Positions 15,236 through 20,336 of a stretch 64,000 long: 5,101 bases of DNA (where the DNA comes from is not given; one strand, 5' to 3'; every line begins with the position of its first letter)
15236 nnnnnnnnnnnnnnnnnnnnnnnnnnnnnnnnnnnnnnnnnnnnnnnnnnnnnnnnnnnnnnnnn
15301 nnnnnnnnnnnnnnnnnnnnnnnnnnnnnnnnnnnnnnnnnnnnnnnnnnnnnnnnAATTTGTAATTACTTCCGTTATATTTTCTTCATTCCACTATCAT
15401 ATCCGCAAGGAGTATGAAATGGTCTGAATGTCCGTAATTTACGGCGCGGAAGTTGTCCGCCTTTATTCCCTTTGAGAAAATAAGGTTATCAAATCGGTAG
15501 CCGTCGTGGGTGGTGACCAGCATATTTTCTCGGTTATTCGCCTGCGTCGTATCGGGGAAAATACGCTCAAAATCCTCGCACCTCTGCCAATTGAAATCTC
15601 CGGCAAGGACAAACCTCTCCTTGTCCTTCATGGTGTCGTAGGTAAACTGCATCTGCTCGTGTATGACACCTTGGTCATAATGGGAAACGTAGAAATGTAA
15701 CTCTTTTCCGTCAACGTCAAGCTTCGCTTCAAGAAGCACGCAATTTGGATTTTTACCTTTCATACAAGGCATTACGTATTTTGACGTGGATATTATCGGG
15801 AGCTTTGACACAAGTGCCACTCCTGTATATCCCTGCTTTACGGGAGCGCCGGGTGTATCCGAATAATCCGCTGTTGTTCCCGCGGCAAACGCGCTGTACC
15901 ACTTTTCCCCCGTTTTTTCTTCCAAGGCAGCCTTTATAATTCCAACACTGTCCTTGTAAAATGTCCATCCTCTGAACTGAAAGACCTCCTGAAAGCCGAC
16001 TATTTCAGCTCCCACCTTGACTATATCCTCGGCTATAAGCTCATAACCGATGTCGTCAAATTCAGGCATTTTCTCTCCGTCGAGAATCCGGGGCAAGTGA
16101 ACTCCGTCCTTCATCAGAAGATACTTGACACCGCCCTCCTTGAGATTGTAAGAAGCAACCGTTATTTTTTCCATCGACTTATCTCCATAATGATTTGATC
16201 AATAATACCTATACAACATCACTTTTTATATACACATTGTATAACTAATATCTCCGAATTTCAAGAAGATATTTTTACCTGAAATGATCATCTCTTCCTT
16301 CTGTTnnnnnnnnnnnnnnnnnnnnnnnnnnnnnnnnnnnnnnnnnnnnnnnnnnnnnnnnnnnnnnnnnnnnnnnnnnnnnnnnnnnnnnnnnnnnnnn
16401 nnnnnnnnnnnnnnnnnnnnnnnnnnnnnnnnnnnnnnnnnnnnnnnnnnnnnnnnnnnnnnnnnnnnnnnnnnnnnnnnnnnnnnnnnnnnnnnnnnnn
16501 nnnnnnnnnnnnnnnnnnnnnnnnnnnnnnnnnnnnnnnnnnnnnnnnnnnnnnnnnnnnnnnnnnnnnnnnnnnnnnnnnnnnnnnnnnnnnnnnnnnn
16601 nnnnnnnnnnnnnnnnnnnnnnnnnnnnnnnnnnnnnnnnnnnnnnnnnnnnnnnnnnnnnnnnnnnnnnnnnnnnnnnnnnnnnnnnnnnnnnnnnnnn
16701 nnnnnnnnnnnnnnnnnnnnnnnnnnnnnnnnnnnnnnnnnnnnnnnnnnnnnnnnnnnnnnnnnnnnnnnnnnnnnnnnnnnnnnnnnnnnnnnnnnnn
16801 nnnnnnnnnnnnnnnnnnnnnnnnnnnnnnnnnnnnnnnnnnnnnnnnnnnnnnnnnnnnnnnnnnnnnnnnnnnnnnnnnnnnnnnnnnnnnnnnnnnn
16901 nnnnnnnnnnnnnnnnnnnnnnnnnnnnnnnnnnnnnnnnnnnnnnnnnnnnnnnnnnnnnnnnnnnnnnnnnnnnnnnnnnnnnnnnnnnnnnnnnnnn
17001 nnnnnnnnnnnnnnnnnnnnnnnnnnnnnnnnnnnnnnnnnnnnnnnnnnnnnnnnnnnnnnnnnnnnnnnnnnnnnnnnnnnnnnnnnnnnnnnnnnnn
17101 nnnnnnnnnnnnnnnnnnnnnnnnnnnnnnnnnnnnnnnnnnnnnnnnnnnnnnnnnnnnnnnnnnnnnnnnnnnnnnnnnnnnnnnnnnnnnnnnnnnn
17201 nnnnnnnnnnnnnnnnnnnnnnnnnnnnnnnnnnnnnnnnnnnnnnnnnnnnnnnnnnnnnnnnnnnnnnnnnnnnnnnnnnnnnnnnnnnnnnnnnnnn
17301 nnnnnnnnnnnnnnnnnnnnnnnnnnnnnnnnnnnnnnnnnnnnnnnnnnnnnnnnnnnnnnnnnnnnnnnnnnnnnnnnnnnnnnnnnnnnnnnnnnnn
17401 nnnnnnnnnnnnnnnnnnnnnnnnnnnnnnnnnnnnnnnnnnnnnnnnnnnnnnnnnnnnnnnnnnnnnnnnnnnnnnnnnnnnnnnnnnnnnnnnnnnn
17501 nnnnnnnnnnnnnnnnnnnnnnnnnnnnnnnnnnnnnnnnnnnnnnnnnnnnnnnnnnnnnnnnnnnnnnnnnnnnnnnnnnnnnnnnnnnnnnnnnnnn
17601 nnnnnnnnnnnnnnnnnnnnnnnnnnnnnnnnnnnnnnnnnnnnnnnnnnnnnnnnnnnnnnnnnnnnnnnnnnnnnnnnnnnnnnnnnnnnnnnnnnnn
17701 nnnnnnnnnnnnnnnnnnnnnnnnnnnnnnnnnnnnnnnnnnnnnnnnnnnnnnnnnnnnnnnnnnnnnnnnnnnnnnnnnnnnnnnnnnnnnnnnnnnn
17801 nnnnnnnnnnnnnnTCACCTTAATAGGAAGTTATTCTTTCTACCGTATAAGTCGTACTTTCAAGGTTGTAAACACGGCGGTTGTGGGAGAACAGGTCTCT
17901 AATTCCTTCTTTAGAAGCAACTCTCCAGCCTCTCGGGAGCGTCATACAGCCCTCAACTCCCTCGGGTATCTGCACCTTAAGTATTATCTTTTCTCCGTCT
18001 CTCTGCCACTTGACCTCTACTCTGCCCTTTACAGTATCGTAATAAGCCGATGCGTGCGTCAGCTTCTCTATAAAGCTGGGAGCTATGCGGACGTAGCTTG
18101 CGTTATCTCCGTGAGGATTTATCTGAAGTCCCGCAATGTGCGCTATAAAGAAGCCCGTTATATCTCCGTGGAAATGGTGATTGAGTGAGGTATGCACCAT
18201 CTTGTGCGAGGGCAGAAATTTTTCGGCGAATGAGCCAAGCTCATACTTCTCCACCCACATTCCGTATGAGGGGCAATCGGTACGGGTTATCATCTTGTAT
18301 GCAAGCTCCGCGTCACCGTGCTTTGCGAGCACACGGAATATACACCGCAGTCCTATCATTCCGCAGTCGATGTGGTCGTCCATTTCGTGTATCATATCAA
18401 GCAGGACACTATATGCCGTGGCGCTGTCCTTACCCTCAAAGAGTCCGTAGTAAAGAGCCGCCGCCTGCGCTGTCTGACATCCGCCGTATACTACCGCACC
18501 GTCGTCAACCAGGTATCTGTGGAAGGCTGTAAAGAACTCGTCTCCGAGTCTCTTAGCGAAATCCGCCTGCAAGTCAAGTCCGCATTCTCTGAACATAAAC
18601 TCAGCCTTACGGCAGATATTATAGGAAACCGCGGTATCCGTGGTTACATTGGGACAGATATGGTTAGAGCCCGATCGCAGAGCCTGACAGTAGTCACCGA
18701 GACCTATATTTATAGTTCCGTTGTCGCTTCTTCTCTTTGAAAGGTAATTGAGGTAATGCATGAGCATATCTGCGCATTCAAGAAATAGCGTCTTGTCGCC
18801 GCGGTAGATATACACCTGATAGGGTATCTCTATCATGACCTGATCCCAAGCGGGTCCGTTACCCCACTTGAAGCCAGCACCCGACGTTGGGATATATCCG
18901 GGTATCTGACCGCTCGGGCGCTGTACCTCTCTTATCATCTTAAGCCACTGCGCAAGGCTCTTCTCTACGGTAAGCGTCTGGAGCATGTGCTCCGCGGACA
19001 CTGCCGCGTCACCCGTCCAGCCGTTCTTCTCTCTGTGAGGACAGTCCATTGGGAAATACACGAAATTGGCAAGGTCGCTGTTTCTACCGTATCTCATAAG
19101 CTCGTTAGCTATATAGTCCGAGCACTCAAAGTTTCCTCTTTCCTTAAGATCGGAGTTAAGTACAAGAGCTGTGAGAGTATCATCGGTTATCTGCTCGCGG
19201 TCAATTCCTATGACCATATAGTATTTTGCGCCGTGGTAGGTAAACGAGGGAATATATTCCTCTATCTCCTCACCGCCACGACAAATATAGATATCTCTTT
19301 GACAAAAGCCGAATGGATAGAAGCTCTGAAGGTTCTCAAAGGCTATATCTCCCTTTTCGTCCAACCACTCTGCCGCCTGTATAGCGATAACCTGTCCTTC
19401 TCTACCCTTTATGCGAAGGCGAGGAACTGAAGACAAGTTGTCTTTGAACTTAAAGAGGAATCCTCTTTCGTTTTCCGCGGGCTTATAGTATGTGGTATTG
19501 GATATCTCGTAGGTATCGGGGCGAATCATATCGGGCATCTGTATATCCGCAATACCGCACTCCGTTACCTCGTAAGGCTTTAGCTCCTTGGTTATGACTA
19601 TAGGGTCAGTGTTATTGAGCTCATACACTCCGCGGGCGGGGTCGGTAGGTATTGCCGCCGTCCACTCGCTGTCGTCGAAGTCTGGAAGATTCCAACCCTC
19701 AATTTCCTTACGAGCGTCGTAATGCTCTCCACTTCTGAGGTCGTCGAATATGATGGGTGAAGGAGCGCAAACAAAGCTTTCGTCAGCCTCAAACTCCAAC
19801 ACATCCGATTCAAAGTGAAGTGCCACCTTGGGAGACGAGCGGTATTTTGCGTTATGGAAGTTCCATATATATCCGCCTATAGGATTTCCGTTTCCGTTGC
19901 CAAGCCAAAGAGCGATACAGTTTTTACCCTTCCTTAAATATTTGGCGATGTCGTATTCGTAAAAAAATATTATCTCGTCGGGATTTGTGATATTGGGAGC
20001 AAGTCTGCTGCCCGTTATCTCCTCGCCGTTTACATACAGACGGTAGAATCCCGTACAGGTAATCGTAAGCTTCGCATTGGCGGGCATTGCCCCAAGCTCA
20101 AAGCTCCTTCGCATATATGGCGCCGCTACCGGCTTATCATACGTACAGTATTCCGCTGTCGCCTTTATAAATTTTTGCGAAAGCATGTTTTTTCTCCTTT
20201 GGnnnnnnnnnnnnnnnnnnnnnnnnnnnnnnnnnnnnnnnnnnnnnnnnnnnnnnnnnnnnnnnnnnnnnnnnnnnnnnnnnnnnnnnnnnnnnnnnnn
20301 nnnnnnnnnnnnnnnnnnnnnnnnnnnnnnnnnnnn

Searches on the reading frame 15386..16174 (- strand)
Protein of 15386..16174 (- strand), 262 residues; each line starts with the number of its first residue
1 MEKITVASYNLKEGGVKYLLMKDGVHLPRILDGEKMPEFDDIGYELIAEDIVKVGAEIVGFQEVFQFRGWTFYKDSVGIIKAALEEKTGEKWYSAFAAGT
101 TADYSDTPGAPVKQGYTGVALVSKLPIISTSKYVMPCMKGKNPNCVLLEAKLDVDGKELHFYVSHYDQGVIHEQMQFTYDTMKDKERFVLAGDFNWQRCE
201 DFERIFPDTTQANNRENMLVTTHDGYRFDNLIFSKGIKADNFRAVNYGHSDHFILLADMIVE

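Call 20: search_protein_families(library=pfam, proteins=[window:15386-16174:-], max_evalue=0.001)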
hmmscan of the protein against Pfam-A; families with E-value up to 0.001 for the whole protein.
window:15386-16174:- (262 aa): 2 families
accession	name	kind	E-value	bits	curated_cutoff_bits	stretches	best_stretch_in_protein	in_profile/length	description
PF03372.29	Exo_endo_phos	-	3.2e-09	37.3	24.5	1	42-252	17-225/225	Endonuclease/Exonuclease/phosphatase family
PF23226.1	Exo_endo_phos_PGAP2IP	-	2.6e-06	27.3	27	1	89-173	51-132/239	PGAP2IP, C-terminal nuclease-like domain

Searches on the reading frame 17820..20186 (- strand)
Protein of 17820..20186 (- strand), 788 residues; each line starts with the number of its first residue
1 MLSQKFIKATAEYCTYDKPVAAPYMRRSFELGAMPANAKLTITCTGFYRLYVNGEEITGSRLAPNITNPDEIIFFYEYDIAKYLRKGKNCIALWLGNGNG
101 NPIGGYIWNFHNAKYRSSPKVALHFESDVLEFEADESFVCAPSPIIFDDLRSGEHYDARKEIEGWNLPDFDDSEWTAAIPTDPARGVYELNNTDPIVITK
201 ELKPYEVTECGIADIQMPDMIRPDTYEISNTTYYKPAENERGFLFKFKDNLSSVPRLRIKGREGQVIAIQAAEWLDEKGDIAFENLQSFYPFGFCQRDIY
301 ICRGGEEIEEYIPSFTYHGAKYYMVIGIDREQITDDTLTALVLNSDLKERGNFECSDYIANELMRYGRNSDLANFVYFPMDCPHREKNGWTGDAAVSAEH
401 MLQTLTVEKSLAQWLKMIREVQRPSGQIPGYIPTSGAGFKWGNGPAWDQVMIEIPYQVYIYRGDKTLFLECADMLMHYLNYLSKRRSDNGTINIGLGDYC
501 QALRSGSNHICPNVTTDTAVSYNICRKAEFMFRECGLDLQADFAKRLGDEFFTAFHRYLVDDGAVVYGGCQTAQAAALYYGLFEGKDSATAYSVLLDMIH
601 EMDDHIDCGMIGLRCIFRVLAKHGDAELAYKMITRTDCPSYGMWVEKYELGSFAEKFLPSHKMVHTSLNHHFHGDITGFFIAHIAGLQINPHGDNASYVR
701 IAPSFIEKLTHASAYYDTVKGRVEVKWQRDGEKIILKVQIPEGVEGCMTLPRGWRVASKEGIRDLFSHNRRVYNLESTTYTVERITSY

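Call 20: search_protein_families(library=pfam, proteins=[window:17820-20186:-], max_evalue=0.001)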
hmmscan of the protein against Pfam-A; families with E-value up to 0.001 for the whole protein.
window:17820-20186:- (788 aa): 4 families
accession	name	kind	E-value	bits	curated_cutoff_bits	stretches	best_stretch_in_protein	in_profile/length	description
PF17389.8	Bac_rhamnosid6H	-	1.1e-54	186.4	24.5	1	349-684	2-339/339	Bacterial alpha-L-rhamnosidase 6 hairpin glycosidase domain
PF08531.16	Bac_rhamnosid_N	-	7.9e-29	101.1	25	1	35-199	3-171/172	Alpha-L-rhamnosidase N-terminal domain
PF05592.18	Bac_rhamnosid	-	1.8e-14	53.9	22.2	1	242-343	7-101/102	Bacterial alpha-L-rhamnosidase concanavalin-like domain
PF17390.7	Bac_rhamnosid_C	-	7.4e-11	42.1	22.1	1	698-758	11-71/78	Bacterial alpha-L-rhamnosidase C-terminal domain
